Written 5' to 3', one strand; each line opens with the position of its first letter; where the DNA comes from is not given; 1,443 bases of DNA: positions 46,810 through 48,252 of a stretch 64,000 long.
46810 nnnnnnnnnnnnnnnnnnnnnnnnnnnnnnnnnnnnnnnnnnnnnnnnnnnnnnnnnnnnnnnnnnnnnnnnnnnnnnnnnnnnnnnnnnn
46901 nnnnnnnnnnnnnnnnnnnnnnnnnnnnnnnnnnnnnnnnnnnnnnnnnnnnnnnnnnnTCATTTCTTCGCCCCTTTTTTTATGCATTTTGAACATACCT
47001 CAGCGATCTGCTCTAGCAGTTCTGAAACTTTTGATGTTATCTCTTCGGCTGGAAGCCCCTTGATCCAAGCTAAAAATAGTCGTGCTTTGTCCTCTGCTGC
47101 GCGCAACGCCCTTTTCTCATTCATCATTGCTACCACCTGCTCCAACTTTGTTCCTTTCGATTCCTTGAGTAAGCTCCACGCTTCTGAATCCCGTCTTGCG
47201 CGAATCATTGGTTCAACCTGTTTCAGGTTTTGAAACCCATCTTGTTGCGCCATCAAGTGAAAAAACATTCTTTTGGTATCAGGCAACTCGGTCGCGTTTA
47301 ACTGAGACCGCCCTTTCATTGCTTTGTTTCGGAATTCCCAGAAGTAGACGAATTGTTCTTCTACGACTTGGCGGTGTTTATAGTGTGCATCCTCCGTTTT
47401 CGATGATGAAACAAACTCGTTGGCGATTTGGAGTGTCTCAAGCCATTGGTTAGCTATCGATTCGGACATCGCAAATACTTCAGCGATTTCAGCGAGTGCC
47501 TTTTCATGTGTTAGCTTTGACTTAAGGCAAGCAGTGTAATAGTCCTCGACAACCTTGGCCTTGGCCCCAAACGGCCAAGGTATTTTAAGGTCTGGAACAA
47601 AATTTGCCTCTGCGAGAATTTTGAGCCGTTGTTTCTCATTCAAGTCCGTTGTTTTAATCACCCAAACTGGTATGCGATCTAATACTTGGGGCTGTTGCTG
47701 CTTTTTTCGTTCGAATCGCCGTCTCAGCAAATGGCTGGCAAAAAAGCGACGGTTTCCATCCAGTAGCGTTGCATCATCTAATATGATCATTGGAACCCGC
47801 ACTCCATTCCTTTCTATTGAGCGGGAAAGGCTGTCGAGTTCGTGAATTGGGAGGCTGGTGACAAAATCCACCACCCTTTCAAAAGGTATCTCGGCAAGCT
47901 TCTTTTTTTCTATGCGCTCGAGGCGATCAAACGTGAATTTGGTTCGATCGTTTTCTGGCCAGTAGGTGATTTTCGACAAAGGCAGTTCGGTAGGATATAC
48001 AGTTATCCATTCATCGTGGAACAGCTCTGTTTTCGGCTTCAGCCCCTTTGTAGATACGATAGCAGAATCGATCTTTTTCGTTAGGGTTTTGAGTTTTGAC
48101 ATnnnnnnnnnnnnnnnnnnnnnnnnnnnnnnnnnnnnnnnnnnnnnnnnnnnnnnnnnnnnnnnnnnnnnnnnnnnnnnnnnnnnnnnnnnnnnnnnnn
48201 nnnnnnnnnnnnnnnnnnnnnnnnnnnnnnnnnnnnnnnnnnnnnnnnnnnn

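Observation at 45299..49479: C5-methyltransferase / ParB-HTH / unknown / Vsr operon without a recognisable restriction endonuclease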

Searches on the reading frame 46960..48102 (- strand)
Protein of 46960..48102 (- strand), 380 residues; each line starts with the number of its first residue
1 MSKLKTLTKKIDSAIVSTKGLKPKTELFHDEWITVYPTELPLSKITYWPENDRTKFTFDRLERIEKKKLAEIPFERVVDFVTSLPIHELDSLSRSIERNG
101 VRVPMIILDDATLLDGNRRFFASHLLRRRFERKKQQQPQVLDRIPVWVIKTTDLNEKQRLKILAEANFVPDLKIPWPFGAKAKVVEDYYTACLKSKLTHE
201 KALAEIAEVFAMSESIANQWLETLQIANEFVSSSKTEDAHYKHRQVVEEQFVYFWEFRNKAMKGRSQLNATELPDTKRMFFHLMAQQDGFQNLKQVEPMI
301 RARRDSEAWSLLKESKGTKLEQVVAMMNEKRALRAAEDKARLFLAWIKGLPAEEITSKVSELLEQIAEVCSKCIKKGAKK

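Call 3: search_protein_families(library=pfam, proteins=[window:46960-48102:-], max_evalue=0.1)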
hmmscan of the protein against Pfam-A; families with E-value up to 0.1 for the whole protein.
window:46960-48102:- (380 aa): 1 family
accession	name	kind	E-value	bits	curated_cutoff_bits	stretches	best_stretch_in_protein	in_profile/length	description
PF24629.1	STATB_N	-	0.025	15.2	27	1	231-270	76-115/139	Signal transducer and activator of transcription b N-terminal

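Call 4: search_protein_families(library=padloc, proteins=[window:46960-48102:-], max_evalue=0.1)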
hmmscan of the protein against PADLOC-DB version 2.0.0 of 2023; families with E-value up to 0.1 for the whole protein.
window:46960-48102:- (380 aa): 0 families

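Call 5: search_protein_families(library=ncbifam, proteins=[window:46960-48102:-], max_evalue=0.1)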
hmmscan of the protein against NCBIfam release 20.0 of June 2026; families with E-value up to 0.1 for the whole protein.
window:46960-48102:- (380 aa): 1 family
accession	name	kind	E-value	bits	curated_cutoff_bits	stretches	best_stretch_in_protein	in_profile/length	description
TIGR00180.1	parB_part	domain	0.06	13.1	58.45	0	88-127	28-73/186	ParB/RepB/Spo0J family partition protein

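Call 7: search_protein_families(library=phrogs, proteins=[window:46960-48102:-], max_evalue=0.1)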
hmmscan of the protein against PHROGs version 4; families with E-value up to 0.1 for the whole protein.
window:46960-48102:- (380 aa): 5 families
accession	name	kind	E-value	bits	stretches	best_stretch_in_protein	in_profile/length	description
phrog_4715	-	DNA, RNA and nucleotide metabolism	3e-06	26.9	1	83-234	161-313/630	ParB-like partition protein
phrog_620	-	DNA, RNA and nucleotide metabolism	7.9e-05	23.8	1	88-162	31-92/217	ParB-like partition protein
phrog_11254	-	DNA, RNA and nucleotide metabolism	0.00082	19.9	1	88-122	127-161/293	DnaA-like replication initiation protein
phrog_18056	-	DNA, RNA and nucleotide metabolism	0.00098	19.1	1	89-167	25-98/387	ParB-like partition nuclease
phrog_21315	-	unknown function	0.0016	18.5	1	71-128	14-71/415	-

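Call 8: search_solved_structures(query=window:46960-48102:-, max_evalue=10, show_alignments=2)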
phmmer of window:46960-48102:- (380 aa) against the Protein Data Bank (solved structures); distinct sequences matched with E-value up to 10: 4.
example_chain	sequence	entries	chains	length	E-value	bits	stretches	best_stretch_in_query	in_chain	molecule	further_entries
6eu0_Q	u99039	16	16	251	0.48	12.5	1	97-162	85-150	DNA-directed RNA polymerase III subunit RPC7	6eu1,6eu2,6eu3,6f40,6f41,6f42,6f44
7z0h_Q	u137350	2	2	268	0.54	12.3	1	97-162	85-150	DNA-directed RNA polymerase III subunit RPC7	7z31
3ltj_A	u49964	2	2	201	2.2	10.3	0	294-324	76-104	AlphaRep-4 | bA3-2: binder of A3 protein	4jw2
3ltm_A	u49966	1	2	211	2.4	10.2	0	294-324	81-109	Alpha-Rep4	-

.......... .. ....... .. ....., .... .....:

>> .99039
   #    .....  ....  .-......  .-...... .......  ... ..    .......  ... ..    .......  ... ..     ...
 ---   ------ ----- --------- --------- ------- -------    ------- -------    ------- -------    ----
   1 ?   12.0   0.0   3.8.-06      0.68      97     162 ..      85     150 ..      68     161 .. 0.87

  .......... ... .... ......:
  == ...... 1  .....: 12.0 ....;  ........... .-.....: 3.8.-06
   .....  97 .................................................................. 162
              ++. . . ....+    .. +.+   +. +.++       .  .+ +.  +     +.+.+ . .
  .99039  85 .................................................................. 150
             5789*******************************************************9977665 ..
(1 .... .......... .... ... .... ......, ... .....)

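Call 15: find_homologous_proteins(query=window:46960-48102:-)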
Query window:46960-48102:- (380 aa): 269 proteins with E <= 0.001 among 7771 candidates; the best 120 are listed.
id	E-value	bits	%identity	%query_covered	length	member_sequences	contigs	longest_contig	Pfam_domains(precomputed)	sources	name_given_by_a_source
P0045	1.5e-247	838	100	100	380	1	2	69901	-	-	-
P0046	2.5e-155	535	65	95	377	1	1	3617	-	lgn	-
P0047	8.4e-150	517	63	96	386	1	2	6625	-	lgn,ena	-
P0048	3.9e-119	416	52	94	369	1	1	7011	-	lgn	-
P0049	7.7e-110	385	49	96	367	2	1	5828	-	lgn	-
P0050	2.1e-108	381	50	94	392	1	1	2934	-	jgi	jgi:ParB-like chromosome segregation protein Spo0J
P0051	3.5e-108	380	50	94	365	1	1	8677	-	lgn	-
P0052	4.8e-108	379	50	94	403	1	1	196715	-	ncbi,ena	-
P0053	6.9e-108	379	48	95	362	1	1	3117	-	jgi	-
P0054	1.4e-107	378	49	94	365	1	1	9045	-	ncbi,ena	-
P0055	7.7e-107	375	47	94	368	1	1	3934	-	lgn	-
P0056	1.0e-105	372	48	93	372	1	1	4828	PF02195.27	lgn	-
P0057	1.0e-105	372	50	94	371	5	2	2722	-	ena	-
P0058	1.4e-105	371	50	94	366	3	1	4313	-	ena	-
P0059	1.6e-105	371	47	94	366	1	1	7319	-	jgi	jgi:ParB-like chromosome segregation protein Spo0J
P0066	2.6e-104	367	48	94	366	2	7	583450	-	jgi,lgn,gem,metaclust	metaclust:\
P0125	2.8e-98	347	47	94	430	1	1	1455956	-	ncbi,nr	ncbi:MAG: ParB N-terminal domain-containing protein [Verrucomicrobiaceae bacterium]|nr:ParB N-termin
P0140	8.3e-97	342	50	84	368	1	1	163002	-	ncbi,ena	-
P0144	1.4e-96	342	44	96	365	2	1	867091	-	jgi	jgi:hypothetical protein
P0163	6.9e-95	336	44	93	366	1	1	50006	-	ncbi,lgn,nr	ncbi:MAG: hypothetical protein PHH14_01175 [Candidatus Margulisbacteria bacterium]|nr:hypothetical p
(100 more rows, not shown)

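Call 20: find_encoding_contigs(protein=P0144, flank=7000, max_places=1)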
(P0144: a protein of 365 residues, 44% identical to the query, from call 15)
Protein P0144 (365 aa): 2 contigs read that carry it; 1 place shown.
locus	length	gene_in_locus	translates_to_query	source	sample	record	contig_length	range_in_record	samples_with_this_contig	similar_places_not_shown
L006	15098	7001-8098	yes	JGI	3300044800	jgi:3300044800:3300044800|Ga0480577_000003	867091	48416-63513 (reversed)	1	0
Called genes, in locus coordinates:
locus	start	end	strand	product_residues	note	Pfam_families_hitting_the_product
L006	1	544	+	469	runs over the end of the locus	PF07690:MFS_1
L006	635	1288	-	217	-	-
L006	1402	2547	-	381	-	-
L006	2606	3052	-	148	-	-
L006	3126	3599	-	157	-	PF22381:Staph_reg_Sar_Rot (faint), PF01047:MarR, PF12802:MarR_2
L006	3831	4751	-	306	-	PF00561:Abhydrolase_1, PF12697:Abhydrolase_6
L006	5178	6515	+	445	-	PF00145:DNA_methylase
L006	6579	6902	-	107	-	-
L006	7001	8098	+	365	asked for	-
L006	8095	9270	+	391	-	PF00800:PDT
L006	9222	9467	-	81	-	-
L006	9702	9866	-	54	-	-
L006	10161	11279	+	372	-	PF01098:FTSW_RODA_SPOVE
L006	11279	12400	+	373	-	PF03033:Glyco_transf_28, PF04101:Glyco_tran_28_C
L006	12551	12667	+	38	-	-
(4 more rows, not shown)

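Call 21: find_encoding_contigs(protein=P0066, flank=7000, max_places=1)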
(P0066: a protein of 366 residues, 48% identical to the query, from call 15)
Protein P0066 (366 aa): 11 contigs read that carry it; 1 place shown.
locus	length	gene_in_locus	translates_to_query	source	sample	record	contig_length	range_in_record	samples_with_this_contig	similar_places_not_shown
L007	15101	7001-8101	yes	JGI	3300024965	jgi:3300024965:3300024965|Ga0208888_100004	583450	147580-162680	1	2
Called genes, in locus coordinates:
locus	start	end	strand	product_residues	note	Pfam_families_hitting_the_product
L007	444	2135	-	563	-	PF06527:TniQ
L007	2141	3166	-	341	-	PF05621:TniB, PF20703:nSTAND1 (faint), PF13401:AAA_22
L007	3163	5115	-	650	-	PF00665:rve (weak), PF13683:rve_3 (faint)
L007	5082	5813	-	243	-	PF08722:Tn7_TnsA-like_N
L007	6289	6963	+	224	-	-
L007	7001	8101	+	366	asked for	-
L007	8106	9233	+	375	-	PF00800:PDT (faint)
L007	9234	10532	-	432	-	PF00145:DNA_methylase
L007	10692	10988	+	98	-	-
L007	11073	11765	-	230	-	PF12637:TSCPD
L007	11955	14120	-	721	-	PF00317:Ribonuc_red_lgN (weak), PF02867:Ribonuc_red_lgC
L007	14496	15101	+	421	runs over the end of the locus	PF04413:Glycos_transf_N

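Call 22: find_encoding_contigs(protein=P0163, flank=7000, max_places=1)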
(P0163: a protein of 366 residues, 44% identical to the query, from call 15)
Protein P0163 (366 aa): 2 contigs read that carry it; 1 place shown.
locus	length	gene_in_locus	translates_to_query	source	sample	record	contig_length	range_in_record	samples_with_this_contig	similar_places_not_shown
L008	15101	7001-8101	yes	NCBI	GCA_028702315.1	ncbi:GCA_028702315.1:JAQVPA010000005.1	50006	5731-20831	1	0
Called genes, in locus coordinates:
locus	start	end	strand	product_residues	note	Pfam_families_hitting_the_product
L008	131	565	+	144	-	PF01243:PNPOx_N, PF16242:Pyrid_ox_like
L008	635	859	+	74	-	PF18929:DUF5678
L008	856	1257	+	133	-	PF13650:Asp_protease_2 (weak), PF13975:gag-asp_proteas (weak)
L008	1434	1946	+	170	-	PF10543:ORF6N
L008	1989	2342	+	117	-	PF05635:23S_rRNA_IVP, PF22296:bAvd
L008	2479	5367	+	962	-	PF04313:HSDR_N (faint), PF02384:N6_Mtase, PF01170:UPF0020 (faint), PF20473:MmeI_Mtase, PF07669:Eco57I, PF12950:TaqI_C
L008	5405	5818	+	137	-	PF03852:Vsr, PF18741:MTES_1575 (faint)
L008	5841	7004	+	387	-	PF00145:DNA_methylase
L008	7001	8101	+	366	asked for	-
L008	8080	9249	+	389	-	PF00800:PDT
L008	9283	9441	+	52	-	-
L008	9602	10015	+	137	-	PF01894:YjbQ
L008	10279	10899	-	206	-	PF05635:23S_rRNA_IVP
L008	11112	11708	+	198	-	PF00633:HHH (faint), PF21176:RecR_HhH, PF02132:RecR_ZnF, PF01751:Toprim, PF13662:Toprim_4, PF21175:RecR_C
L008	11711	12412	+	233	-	PF04893:Yip1 (weak)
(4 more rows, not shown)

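Call 30: predict_structure(alignment_id=A2)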
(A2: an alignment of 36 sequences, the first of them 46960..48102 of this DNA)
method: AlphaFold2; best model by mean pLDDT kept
length: 380 residues; sequences in the alignment: 36
mean_pLDDT: 91.8   pTM: 0.83
mean pLDDT of the five models: 91.8, 90.8, 90.1, 90.0, 89.2
residues with pLDDT >= 90: 321; 70-90: 41; 50-70: 8; < 50: 10
segments of 3 or more residues with pLDDT < 50: 1-10
pLDDT, mean of each block of 10 residues (from residue 1): 38 79 92 96 95 94 96 96 93 96 95 94 97 96 97 91 82 79 93 94 92 94 97 96 95 97 90 97 96 97 97 97 96 92 93 93 93 81
secondary structure, 60 per line:
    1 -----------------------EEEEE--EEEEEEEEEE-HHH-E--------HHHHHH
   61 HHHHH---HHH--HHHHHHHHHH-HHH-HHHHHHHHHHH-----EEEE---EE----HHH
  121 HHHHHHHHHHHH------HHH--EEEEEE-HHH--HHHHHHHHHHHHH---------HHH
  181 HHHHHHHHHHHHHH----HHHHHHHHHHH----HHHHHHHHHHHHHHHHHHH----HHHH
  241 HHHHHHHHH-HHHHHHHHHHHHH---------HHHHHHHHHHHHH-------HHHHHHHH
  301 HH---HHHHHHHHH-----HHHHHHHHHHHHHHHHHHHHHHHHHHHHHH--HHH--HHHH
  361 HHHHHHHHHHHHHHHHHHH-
elements in order: E24-28 E31-40 H55-65 H74-83 H89-99 E105-108 H118-132 E144-149 H156-168 H178-194 H199-209 H214-232 H237-249 H251-263 H273-285 H293-302 H306-314 H320-349 H357-379

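Call 33: fold_search(model_id=the predicted structure, library=pdb)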
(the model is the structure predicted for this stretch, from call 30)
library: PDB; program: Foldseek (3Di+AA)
matches with E <= 10: 83; with E <= 0.001: 0
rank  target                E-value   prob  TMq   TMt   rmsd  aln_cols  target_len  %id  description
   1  5k5d_B                4.8e-03  1.00  0.38  0.54   6.6       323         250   10  Structure of the C2221 form of Pnob8-like ParB-N domain (released 2016-06-15)
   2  5k5d_C                1.1e-02  1.00  0.34  0.47   7.3       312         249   11  Structure of the C2221 form of Pnob8-like ParB-N domain (released 2016-06-15)
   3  5k5d_A                1.4e-02  1.00  0.36  0.50   7.1       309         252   12  Structure of the C2221 form of Pnob8-like ParB-N domain (released 2016-06-15)
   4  1vz0_C                1.5e-02  0.99  0.29  0.49  11.4       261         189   16  Chromosome segregation protein Spo0J from Thermus thermophilus (released 2004-07-19)
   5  1vz0_B                2.3e-02  0.99  0.29  0.50  11.1       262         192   17  Chromosome segregation protein Spo0J from Thermus thermophilus (released 2004-07-19)
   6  5k5a                  5.7e-02  0.99  0.38  0.51   7.3       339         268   13  Structure of the pNOB8-like ParB N-domain (released 2016-06-15)
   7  8ioj_G                1.6e+00  0.18  0.18  0.29  12.3       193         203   11  The Rubisco assembly intermidiate of Rubisco large subunit (RbcL) and Arabidopsis thaliana Rubisco accumulation factor (released 2023-11-01)
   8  4i0u_F                1.7e+00  0.04  0.10  0.11  22.9       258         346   13  Improved structure of Thermotoga maritima CorA at 2.7 A resolution (released 2013-03-06)
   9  4umk_A                1.9e+00  0.20  0.21  0.41  15.5       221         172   12  The complex of Spo0J and parS DNA in chromosomal partition system (released 2015-05-13)
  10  4wt3                  2.0e+00  0.21  0.21  0.35  11.3       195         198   11  The N-terminal domain of Rubisco Accumulation Factor 1 from Arabidopsis thaliana (released 2015-07-22)
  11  6kkn                  2.2e+00  0.15  0.16  0.18  11.0       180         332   13  Crystal structure of RuBisCO accumulation factor Raf1 from Anabaena sp. PCC 7120 (released 2020-05-13)
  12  4umk_B                2.2e+00  0.12  0.18  0.31  17.3       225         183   15  The complex of Spo0J and parS DNA in chromosomal partition system (released 2015-05-13)
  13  5lqx_B                2.5e+00  0.08  0.10  0.08  15.7       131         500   18  Structure of F-ATPase from Pichia angusta, state3 (released 2016-11-16)
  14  9vkq_C                2.5e+00  0.05  0.15  0.12  18.1       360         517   10  Cryo-EM structure of F-ATP synthase from Mycobacteroides abscessus (Rotational State 2) (released 2026-01-14)
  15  3fks_S                2.6e+00  0.08  0.10  0.09  16.5       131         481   15  Yeast F1 ATPase in the absence of bound nucleotides (released 2009-03-03)
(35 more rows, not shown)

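Call 42: search_solved_structures(query=A2, max_evalue=1, show_alignments=3)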
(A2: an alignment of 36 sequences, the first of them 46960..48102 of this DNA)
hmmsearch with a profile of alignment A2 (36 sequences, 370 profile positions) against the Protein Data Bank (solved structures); distinct sequences matched with E-value up to 1: 14.
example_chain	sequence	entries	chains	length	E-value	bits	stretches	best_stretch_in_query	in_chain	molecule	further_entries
6ft5_A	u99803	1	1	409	1.8e-06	30.3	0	286-301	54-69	alphaRep A3_A3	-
4xl5_C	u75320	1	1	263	0.00014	23.9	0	284-305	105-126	bGFP-A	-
3ltj_A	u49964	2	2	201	0.0005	22.2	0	286-301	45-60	AlphaRep-4 | bA3-2: binder of A3 protein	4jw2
6fsq_A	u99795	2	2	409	0.00054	22.1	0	286-301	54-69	alphaRep A3_bGFPD | A3_bGFPD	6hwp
3ltm_A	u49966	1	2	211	0.00059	21.9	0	285-301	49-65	Alpha-Rep4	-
7bnk_A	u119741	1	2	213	0.0049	18.9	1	73-113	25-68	ParB family protein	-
7bnr_A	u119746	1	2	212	0.0051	18.9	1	73-113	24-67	ParB family protein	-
7o0n_A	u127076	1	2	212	0.0067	18.5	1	73-113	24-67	ParB family protein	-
2os8_B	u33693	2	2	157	0.017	17.2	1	248-358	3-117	Myosin regulatory light chain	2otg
6gx7_E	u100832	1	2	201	0.048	15.7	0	282-301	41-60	iiiA5 ALPHAREP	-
6ky4_A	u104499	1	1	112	0.065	15.2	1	58-114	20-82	Sulfiredoxin, chloroplastic/mitochondrial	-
6gwc_C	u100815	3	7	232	0.093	14.7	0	284-301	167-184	iE5 ALPHAREP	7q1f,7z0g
1vz0_A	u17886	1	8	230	0.15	14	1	75-112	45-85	Chromosome-partitioning protein Spo0J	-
9rhz_A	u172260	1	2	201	0.15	14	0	281-300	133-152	ALPHAREP bE5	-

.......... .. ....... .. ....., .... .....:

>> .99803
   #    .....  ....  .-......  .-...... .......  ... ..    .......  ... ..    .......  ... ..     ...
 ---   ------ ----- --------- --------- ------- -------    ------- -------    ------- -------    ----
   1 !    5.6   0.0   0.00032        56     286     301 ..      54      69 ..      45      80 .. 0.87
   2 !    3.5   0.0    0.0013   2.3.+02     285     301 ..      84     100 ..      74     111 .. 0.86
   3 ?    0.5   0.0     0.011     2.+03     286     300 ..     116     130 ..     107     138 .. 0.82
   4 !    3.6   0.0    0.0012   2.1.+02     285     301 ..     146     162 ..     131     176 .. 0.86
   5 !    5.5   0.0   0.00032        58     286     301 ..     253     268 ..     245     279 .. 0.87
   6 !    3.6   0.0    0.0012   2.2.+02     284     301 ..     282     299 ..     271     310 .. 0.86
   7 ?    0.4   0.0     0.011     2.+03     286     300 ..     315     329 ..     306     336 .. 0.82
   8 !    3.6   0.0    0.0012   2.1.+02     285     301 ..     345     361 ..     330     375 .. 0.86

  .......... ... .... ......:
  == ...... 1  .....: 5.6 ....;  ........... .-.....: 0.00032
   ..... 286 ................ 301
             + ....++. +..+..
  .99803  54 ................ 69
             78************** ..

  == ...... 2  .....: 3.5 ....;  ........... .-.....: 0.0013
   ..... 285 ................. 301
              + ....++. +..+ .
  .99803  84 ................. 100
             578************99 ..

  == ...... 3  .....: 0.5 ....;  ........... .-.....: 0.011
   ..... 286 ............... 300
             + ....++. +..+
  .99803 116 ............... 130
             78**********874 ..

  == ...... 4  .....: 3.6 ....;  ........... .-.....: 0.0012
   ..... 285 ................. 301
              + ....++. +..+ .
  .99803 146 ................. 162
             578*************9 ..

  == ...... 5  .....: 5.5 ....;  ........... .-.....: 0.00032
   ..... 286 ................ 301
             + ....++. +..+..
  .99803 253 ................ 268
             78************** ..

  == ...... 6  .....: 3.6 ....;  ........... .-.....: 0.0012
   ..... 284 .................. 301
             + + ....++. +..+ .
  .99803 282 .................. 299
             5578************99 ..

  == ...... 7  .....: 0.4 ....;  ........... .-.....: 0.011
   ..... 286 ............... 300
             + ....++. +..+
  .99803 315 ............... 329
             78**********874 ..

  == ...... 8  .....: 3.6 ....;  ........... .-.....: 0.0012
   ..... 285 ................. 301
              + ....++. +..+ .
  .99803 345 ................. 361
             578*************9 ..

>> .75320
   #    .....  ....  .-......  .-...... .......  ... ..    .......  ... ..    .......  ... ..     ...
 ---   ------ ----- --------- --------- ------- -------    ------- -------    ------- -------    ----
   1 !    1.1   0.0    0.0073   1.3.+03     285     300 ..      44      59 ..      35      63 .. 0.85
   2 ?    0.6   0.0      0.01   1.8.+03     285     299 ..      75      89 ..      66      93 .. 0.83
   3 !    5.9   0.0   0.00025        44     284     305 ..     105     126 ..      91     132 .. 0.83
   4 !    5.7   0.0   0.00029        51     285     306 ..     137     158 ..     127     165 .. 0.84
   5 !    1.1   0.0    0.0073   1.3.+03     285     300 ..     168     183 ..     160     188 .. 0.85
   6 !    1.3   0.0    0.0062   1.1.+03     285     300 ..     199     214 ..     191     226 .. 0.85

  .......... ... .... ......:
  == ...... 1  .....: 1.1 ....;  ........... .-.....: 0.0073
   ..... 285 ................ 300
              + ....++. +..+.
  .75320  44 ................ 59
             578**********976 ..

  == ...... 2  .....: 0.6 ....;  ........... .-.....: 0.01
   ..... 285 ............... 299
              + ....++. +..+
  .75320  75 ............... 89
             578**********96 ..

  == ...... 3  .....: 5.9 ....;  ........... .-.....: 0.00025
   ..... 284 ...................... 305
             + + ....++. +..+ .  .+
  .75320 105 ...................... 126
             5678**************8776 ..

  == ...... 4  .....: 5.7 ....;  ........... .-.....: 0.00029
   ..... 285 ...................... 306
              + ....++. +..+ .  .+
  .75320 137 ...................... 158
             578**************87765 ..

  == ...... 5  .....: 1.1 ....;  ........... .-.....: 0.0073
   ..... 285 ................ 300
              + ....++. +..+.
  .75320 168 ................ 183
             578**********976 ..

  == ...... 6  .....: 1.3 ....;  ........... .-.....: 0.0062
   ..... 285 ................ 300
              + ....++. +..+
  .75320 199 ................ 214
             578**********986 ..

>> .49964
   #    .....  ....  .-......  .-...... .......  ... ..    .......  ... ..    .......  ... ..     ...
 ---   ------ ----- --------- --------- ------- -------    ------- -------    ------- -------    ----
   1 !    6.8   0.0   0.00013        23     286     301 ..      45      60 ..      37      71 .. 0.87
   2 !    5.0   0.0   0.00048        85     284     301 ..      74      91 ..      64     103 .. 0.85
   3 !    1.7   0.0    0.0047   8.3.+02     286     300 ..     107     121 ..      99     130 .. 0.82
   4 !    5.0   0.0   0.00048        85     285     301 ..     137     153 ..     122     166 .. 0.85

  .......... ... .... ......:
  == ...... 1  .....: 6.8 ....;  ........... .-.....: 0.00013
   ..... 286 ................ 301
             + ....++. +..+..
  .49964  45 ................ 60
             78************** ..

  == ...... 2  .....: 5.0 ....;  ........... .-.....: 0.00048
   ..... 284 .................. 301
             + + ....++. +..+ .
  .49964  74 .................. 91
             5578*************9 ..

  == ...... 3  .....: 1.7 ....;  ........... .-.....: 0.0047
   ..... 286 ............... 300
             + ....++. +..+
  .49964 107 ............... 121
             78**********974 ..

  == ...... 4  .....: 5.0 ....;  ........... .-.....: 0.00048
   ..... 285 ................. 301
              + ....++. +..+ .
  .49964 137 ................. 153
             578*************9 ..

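Call 44: search_dna_similar(query=window:46960-48102:-, collection=plasmids, mode=protein, max_evalue=0.001, max_rows=15)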
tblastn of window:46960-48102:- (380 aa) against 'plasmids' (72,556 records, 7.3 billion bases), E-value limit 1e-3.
Records with a match: 1; places in all: 1; records where one place covers at least 80% of the query: 0.
Best place of each record, by identity: <60% 1.
By first word of the organism name: Exiguobacterium 1.
By predicted mobility (MOB-suite, as given by PLSDB): mobilizable 1.
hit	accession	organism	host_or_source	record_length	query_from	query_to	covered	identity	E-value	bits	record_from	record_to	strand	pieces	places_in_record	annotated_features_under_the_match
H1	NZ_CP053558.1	Exiguobacterium sp. Helios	-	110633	36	128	24%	31.6%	5e-5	53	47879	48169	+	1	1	hypothetical protein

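Call 45: search_dna_similar(query=window:46960-48102:-, collection=phages, mode=protein, max_evalue=0.001, max_rows=15)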
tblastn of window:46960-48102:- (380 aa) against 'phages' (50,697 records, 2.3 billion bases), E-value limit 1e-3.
No match.

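Call 51: search_protein_families(library=pfam, proteins=[L007:6289-6963:+], max_evalue=0.01)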
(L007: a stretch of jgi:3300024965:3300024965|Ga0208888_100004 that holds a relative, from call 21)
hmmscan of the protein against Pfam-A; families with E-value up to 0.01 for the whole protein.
L007:6289-6963:+ (224 aa): 0 families

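Call 52: find_encoding_contigs(protein=P0125, flank=10000, max_places=1)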
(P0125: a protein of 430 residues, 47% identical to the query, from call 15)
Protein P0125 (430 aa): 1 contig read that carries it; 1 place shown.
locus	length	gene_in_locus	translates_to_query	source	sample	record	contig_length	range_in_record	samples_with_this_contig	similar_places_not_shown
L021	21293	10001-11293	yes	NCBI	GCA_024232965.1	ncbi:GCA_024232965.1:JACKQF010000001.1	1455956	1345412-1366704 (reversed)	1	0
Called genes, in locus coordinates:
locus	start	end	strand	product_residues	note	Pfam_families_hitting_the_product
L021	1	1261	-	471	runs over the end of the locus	PF13372:Alginate_exp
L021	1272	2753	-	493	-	PF00083:Sugar_tr, PF05977:MFS_3, PF07690:MFS_1, PF12832:MFS_1_like (faint)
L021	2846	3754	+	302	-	PF00126:HTH_1, PF03466:LysR_substrate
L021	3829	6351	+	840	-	PF00270:DEAD, PF00271:Helicase_C, PF04408:WHD_HA2 (weak), PF21010:HA2_C (weak), PF08482:HrpB_C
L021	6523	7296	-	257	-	PF06167:Peptidase_M90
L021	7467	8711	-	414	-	-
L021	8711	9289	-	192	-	-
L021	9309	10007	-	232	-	-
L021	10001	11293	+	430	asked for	-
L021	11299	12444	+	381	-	PF00800:PDT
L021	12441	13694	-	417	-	PF00145:DNA_methylase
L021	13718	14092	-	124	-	-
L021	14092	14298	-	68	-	PF15919:HicB_lk_antitox, PF21748:UPF0150 (weak)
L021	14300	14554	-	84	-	PF07927:HicA_toxin (weak)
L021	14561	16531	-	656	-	PF13667:ThiC-associated, PF01964:ThiC_Rad_SAM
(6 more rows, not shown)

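Call 53: find_encoding_contigs(protein=P0140, flank=10000, max_places=1)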
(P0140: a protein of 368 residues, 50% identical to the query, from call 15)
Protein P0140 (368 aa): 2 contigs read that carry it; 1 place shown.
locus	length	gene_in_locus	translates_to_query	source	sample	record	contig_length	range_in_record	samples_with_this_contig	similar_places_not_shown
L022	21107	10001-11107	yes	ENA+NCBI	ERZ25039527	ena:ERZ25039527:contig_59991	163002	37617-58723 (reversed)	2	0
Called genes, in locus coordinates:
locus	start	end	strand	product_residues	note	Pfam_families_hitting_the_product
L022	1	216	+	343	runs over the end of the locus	PF01408:GFO_IDH_MocA, PF22725:GFO_IDH_MocA_C3, PF02894:GFO_IDH_MocA_C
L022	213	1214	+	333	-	PF01408:GFO_IDH_MocA, PF02894:GFO_IDH_MocA_C, PF22725:GFO_IDH_MocA_C3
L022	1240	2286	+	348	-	PF01261:AP_endonuc_2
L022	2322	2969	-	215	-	PF06452:CBM9_1 (weak), PF16011:CBM9_2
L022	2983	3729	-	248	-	PF04893:Yip1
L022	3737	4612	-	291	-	PF13489:Methyltransf_23 (weak), PF08241:Methyltransf_11, PF13649:Methyltransf_25, PF13847:Methyltransf_31 (weak)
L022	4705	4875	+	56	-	-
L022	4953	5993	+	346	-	PF01370:Epimerase, PF02719:Polysacc_synt_2 (faint), PF04321:RmlD_sub_bind, PF16363:GDP_Man_Dehyd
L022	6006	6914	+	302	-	PF02517:Rce1-like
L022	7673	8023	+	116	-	-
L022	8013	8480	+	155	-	PF17761:DUF1016_N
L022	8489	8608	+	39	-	-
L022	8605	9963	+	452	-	PF00145:DNA_methylase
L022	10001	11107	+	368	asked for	-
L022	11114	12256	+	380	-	PF00800:PDT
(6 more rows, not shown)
